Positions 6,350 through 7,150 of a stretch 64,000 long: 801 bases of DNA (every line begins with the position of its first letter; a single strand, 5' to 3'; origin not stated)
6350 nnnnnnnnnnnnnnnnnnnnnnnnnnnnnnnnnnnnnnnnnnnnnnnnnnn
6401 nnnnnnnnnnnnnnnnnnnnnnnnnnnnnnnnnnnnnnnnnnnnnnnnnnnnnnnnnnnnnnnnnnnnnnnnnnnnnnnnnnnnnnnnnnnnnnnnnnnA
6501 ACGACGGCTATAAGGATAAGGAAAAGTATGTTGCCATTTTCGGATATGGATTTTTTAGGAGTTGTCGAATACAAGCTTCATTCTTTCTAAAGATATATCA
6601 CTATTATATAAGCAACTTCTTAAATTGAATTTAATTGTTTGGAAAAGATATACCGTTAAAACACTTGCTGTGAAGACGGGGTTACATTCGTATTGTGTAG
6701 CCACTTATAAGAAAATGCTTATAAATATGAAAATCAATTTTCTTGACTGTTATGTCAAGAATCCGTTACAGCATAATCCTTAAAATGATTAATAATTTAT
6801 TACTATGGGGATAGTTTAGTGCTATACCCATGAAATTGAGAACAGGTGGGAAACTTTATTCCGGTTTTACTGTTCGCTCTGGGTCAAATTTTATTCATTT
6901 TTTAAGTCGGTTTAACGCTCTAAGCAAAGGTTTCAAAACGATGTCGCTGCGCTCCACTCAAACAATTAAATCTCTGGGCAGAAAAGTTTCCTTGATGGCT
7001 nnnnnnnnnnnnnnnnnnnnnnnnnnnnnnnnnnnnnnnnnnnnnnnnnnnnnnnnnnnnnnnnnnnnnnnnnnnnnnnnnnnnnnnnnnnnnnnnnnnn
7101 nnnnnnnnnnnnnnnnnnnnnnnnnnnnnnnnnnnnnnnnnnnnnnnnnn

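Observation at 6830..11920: Orphan TPS-domain exoprotein whose passenger is a PbH1/CASH beta-helix rather than classical FHA repeats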

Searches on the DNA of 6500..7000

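Call 59: search_rna_families(source=window, start=6500, end=7000, threshold=evalue, max_evalue=1)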
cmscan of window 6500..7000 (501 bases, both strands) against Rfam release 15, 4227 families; matches with E-value up to 1: 0.
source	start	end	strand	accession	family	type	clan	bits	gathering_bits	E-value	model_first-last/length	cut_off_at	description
